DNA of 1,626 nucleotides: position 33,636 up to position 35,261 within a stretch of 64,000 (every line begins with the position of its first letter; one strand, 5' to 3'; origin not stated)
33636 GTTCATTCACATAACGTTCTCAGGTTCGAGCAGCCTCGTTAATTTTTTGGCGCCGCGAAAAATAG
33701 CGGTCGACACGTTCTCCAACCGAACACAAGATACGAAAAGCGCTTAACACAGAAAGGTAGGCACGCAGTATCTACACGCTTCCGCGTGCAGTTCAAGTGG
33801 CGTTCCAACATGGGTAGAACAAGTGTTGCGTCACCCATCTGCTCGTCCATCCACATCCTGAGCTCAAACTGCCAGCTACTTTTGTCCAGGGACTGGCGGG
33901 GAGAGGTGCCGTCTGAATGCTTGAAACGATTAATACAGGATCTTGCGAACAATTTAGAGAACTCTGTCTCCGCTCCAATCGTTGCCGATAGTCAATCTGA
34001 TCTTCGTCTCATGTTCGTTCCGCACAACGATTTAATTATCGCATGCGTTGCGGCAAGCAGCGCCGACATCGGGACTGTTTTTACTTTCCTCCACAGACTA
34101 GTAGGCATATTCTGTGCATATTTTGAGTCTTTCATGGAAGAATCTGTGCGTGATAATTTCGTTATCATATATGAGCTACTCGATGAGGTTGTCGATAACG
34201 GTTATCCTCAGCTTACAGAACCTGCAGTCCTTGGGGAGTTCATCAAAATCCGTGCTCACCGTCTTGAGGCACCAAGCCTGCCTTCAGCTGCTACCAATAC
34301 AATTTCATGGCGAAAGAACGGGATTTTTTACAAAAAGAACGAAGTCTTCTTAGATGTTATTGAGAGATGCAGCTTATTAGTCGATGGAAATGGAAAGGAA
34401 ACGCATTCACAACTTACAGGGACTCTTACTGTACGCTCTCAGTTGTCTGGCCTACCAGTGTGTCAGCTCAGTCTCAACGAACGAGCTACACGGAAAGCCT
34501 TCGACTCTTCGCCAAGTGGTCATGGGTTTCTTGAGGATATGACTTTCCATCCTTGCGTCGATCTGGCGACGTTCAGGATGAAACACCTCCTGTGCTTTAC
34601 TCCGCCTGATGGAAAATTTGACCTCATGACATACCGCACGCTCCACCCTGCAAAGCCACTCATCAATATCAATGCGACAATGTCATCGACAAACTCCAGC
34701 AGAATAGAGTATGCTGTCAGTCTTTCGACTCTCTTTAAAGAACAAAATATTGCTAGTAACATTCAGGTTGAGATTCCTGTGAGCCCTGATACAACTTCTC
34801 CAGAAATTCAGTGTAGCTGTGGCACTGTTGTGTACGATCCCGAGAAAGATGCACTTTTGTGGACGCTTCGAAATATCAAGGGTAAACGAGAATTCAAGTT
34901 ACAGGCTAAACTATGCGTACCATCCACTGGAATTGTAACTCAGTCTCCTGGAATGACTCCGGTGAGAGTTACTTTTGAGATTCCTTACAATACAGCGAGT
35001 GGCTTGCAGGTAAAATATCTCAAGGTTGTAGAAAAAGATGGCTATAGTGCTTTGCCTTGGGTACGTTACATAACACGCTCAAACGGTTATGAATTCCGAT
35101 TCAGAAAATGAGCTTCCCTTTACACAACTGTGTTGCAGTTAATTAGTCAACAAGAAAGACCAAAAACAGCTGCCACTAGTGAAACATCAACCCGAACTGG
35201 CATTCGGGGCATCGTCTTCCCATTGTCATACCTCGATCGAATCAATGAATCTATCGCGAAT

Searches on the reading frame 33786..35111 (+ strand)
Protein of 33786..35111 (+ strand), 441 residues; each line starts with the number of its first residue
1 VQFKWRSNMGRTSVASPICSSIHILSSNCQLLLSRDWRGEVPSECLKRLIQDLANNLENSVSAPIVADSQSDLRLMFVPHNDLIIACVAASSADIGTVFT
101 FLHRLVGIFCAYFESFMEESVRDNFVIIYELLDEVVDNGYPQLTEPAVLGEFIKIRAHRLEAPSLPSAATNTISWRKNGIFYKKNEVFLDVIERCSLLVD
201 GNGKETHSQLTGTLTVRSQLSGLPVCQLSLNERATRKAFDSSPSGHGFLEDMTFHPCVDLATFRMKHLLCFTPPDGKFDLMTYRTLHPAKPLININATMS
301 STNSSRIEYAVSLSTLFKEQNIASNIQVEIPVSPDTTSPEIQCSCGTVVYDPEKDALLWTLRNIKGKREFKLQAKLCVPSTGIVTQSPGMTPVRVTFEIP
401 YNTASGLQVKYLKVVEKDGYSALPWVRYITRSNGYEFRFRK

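Call 8: search_protein_families(library=pfam, proteins=[window:33786-35111:+], max_evalue=0.001)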
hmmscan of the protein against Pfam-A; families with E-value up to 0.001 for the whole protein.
window:33786-35111:+ (441 aa): 2 families
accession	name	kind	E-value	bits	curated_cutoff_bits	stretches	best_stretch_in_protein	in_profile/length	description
PF00928.26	Adap_comp_sub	-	2.1e-69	234.2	31.6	1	173-438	1-258/259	Adaptor complexes medium subunit family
PF01217.26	Clat_adaptor_s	-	0.00027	21.4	22.5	1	22-141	5-123/142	Clathrin adaptor complex small chain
